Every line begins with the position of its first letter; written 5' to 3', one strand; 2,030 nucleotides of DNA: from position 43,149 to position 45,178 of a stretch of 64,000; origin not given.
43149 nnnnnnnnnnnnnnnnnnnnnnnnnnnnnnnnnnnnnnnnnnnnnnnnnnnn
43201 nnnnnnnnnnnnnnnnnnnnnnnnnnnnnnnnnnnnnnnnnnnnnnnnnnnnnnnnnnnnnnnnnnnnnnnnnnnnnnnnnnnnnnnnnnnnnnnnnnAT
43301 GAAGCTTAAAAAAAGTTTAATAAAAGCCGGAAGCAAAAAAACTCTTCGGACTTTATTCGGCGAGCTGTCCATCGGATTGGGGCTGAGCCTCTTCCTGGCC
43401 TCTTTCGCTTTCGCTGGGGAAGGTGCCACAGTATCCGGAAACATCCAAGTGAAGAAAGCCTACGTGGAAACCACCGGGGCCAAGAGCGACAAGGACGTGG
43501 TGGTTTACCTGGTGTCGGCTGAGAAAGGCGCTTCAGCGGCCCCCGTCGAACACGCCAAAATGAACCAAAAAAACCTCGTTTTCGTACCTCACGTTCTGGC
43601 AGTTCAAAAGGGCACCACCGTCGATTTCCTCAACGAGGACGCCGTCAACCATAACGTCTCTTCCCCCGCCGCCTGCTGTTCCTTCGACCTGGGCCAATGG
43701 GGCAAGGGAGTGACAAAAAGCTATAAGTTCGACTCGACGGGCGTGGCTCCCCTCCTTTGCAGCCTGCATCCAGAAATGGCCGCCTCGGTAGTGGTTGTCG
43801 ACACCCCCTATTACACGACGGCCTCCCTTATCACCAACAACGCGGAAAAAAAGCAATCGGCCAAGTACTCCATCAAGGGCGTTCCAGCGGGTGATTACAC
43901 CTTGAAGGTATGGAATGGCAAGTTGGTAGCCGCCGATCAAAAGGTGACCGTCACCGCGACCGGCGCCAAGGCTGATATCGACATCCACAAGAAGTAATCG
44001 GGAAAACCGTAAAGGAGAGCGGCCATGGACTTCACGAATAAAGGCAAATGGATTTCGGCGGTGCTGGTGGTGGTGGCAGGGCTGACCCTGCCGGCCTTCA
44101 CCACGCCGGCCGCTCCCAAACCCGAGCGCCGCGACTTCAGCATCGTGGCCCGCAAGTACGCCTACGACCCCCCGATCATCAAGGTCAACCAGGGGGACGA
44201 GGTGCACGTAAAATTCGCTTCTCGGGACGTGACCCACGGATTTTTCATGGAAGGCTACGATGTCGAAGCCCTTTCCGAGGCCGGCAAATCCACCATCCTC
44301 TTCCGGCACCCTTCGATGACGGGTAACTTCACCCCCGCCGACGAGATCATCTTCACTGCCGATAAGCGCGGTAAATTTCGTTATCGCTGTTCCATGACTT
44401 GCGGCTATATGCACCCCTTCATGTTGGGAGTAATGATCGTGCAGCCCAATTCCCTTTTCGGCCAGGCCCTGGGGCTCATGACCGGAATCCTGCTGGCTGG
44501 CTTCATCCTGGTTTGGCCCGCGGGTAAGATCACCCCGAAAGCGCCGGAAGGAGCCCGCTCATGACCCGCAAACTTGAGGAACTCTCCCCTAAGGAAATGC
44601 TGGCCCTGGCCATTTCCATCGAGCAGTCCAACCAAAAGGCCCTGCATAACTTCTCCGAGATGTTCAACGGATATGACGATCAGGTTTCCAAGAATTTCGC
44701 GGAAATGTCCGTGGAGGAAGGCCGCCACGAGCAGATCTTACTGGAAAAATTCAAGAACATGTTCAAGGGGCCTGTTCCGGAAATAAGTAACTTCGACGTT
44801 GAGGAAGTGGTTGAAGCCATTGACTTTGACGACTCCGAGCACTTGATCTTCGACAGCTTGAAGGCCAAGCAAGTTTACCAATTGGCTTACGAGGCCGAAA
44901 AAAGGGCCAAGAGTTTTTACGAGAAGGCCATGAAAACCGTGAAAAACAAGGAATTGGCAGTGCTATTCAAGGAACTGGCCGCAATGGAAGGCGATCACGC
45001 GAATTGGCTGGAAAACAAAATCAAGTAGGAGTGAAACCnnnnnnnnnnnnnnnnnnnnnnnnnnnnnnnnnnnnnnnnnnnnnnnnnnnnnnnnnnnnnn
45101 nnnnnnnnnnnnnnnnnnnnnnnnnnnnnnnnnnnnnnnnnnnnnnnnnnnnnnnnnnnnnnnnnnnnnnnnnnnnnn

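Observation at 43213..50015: Copper-rich operon fused to a Cyc2-like cytochrome-porin: candidate undescribed iron-oxidation / extracellular electron-transfer module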

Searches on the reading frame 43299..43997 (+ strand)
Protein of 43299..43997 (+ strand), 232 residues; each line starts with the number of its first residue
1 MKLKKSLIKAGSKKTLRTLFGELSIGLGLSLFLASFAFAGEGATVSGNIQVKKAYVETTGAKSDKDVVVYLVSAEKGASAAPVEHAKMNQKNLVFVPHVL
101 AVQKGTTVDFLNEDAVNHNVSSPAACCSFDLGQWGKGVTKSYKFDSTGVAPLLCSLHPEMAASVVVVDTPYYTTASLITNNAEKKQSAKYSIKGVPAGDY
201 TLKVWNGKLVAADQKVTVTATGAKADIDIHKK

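Call 3: search_protein_families(library=pfam, proteins=[window:43299-43997:+], max_evalue=0.01)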
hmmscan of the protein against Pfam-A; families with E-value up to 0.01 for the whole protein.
window:43299-43997:+ (232 aa): 4 families
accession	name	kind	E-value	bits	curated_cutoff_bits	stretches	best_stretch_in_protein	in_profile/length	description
PF00127.26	Copper-bind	-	3.6e-06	27.7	21.2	1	87-166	6-98/99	Copper binding proteins, plastocyanin/azurin family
PF14686.12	fn3_3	-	1.7e-05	24.9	24.4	1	185-222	32-71/75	Polysaccharide lyase family 4, domain II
PF13473.12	Cupredoxin_1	-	0.002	18.5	27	1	71-159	8-97/104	Cupredoxin-like domain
PF13620.12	CarboxypepD_reg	-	0.0025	18.6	32.3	1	162-229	17-79/82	Carboxypeptidase regulatory-like domain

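Call 4: search_protein_families(library=ncbifam, proteins=[window:43299-43997:+], max_evalue=0.01)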
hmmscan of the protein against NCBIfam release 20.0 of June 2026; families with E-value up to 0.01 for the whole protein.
window:43299-43997:+ (232 aa): 4 families
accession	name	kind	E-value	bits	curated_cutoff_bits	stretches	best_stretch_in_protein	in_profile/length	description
TIGR03102.1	halo_cynanin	subfamily_domain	9.6e-05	22.4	93.8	1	76-163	19-111/115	halocyanin domain-containing protein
TIGR02657.1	amicyanin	equivalog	0.00037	20.8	110.2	1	99-166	12-82/83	amicyanin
TIGR02375.1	pseudoazurin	equivalog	0.00095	18.9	109.85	1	89-170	6-89/116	pseudoazurin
TIGR02656.1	cyanin_plasto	equivalog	0.0016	18.8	87.85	1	90-120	9-39/99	plastocyanin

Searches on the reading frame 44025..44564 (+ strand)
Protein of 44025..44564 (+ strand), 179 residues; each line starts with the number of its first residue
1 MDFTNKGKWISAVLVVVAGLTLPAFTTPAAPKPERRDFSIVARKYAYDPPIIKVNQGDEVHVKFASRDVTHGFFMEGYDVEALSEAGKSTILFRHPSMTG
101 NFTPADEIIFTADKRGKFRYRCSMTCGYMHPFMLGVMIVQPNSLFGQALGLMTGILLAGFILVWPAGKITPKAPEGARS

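Call 3: search_protein_families(library=pfam, proteins=[window:44025-44564:+], max_evalue=0.01)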
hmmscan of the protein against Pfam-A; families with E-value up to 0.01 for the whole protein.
window:44025-44564:+ (179 aa): 1 family
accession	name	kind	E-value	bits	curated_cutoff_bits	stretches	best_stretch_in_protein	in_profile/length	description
PF13473.12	Cupredoxin_1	-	2.5e-05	24.7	27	1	24-139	9-104/104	Cupredoxin-like domain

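Call 4: search_protein_families(library=ncbifam, proteins=[window:44025-44564:+], max_evalue=0.01)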
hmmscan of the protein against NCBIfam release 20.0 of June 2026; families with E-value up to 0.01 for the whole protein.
window:44025-44564:+ (179 aa): 6 families
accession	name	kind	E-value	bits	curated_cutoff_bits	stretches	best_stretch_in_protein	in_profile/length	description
TIGR04246.1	nitrous_NosZ_Gp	equivalog_domain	7.8e-08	31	625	1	45-141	494-578/578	Sec-dependent nitrous-oxide reductase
NF041074.2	quin_ox_SoxA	equivalog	1e-07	31.9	110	1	42-105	69-135/154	proton pump complex quinol oxidase subunit SoxA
NF050117.1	aa3_CtaC_Actin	exception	4.9e-07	29.2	250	1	48-141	157-235/244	aa3-type cytochrome oxidase subunit II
TIGR02866.1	CoxB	equivalog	6.6e-06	25.8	147.7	1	106-142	158-194/202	cytochrome c oxidase subunit II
TIGR04244.1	nitrous_NosZ_RR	equivalog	4.3e-05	22.2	625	1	51-140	550-627/627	TAT-dependent nitrous-oxide reductase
NF052460.1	L-NosZ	equivalog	7.5e-05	21.4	700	1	42-140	385-479/480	clade III lactonase-type nitrous-oxide reductase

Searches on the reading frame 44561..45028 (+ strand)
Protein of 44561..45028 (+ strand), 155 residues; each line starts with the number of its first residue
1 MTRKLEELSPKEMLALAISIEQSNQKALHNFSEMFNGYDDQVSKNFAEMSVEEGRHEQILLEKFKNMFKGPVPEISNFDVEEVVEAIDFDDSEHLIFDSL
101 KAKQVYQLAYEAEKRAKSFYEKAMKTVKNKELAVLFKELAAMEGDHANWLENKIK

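Call 3: search_protein_families(library=pfam, proteins=[window:44561-45028:+], max_evalue=0.01)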
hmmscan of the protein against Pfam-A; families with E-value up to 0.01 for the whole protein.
window:44561-45028:+ (155 aa): 4 families
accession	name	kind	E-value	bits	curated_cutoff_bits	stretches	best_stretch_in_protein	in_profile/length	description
PF02915.23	Rubrerythrin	-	3.7e-14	53.7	22.8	1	12-151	1-134/137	Rubrerythrin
PF13668.12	Ferritin_2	-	0.00047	20.7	24.7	1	25-152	17-134/138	Ferritin-like domain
PF00210.30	Ferritin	-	0.00072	19.9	24.5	0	9-58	80-129/142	Ferritin-like domain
PF09537.16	DUF2383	-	0.0059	17.2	30.8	1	111-155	11-55/111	Domain of unknown function (DUF2383)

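Call 4: search_protein_families(library=ncbifam, proteins=[window:44561-45028:+], max_evalue=0.01)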
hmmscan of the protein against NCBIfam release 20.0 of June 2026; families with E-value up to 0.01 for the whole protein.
window:44561-45028:+ (155 aa): 2 families
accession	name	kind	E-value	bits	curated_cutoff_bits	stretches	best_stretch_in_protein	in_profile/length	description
NF045676.1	FeExpMbfA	equivalog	8.8e-18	64.8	450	1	3-149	2-143/318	iron exporter MbfA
NF009413.0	PRK12775.1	equivalog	0.00019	19.4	1895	1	100-152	859-911/1006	putative trifunctional 2-polyprenylphenol hydroxylase/glutamate synthase subunit beta/ferritin domain-containing protein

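Call 71: search_protein_families(library=ncbifam, proteins=[window:44561-45028:+], max_evalue=0.001)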
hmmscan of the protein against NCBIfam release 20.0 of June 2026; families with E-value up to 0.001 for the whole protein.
window:44561-45028:+ (155 aa): 2 families
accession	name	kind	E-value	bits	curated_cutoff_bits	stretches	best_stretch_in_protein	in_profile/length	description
NF045676.1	FeExpMbfA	equivalog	8.8e-18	64.8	450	1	3-149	2-143/318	iron exporter MbfA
NF009413.0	PRK12775.1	equivalog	0.00019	19.4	1895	1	100-152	859-911/1006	putative trifunctional 2-polyprenylphenol hydroxylase/glutamate synthase subunit beta/ferritin domain-containing protein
